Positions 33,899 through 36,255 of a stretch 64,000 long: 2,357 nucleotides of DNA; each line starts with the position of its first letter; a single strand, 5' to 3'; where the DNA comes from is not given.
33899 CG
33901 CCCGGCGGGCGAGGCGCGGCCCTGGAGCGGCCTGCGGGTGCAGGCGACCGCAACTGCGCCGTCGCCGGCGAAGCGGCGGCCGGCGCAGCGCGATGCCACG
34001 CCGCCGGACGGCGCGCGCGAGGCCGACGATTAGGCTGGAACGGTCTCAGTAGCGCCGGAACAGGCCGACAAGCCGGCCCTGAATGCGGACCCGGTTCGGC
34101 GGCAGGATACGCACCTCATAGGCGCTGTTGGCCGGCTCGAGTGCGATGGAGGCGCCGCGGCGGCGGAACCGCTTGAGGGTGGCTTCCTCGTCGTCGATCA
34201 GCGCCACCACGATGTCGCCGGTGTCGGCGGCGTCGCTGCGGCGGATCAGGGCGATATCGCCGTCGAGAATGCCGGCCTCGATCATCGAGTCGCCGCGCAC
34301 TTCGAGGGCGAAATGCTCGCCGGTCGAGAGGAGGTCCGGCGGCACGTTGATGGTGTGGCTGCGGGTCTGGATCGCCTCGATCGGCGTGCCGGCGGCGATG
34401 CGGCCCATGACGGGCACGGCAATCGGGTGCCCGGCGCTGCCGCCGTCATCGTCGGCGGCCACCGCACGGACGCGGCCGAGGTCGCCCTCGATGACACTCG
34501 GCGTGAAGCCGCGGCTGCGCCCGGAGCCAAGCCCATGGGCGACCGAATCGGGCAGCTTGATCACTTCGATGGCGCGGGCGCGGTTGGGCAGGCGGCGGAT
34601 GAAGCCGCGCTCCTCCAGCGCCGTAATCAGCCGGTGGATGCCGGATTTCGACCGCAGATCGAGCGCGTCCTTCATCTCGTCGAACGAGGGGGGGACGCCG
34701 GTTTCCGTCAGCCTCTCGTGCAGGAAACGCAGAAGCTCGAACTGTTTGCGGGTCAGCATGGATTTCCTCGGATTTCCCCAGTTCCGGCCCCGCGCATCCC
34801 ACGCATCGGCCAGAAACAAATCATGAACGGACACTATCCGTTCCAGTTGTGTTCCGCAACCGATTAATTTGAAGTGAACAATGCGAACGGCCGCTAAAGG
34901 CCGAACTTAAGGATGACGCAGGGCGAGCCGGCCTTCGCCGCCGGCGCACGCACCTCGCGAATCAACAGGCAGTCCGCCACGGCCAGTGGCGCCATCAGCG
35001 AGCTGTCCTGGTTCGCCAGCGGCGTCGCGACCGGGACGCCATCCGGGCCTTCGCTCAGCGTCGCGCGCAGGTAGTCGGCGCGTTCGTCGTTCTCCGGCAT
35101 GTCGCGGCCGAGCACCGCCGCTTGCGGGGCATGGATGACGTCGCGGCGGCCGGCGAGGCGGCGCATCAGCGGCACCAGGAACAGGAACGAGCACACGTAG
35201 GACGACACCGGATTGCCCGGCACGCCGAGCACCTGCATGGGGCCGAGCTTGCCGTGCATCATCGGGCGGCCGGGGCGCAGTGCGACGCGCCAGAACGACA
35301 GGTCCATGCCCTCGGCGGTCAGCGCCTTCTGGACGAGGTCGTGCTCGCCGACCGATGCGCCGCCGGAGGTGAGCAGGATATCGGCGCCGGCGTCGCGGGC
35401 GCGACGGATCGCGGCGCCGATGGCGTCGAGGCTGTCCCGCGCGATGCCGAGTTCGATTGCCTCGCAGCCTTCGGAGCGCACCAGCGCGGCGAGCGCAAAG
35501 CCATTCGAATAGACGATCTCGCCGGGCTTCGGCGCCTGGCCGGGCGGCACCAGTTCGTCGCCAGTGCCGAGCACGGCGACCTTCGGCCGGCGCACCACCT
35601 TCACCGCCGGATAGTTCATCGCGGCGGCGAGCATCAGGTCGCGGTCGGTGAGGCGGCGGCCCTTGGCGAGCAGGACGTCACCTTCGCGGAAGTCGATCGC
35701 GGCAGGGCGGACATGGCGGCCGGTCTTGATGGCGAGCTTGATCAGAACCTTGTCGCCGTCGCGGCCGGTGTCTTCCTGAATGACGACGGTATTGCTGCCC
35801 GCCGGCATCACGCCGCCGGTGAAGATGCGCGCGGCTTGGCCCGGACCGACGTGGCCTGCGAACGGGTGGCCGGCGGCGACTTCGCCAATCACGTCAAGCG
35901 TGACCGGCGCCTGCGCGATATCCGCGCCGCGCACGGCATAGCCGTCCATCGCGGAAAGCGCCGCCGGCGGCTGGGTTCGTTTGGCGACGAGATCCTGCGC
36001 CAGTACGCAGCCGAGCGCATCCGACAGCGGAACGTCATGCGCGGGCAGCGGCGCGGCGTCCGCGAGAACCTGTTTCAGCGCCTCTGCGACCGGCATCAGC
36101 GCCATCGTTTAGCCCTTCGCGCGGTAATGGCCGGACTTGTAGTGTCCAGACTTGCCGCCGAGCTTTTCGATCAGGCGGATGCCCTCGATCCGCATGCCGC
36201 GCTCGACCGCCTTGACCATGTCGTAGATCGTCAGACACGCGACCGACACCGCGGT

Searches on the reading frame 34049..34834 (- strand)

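Call 84: search_protein_families(library=pfam, proteins=[window:34049-34834:-], max_evalue=0.001)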
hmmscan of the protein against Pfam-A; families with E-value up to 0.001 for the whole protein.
window:34049-34834:- (262 aa): 3 families
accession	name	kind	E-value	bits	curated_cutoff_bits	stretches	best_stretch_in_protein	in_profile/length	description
PF00717.28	Peptidase_S24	-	3.7e-32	110.9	23.3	1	141-256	1-116/116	Peptidase S24-like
PF01726.22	LexA_DNA_bind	-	1.9e-16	60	23.7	1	26-88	3-65/65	LexA DNA binding domain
PF12802.13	MarR_2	-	0.00022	21.7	27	1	27-85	3-56/61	MarR family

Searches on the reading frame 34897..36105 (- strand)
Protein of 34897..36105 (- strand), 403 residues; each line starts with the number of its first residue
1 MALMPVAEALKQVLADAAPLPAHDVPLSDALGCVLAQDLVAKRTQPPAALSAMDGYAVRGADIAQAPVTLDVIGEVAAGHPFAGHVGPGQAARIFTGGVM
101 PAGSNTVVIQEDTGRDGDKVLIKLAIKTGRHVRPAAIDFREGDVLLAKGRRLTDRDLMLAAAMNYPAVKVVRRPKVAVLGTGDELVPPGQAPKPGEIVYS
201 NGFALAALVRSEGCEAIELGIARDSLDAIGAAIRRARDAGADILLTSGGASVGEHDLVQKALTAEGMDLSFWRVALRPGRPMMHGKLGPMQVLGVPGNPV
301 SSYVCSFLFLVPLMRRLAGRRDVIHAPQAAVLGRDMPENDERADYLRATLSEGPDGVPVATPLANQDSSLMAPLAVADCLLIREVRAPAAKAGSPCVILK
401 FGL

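Call 84: search_protein_families(library=pfam, proteins=[window:34897-36105:-], max_evalue=0.001)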
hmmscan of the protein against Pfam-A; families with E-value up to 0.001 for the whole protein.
window:34897-36105:- (403 aa): 3 families
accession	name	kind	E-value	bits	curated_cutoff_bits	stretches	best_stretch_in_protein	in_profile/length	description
PF03453.22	MoeA_N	-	1.1e-40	139.4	30.8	1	4-163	1-159/160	MoeA N-terminal region (domain I and II)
PF00994.29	MoCF_biosynth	-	6e-26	91.3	26.6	1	177-315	1-143/144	Probable molybdopterin binding domain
PF03454.20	MoeA_C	-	1.3e-10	41.8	22.1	1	330-398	2-69/72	MoeA C-terminal region (domain IV)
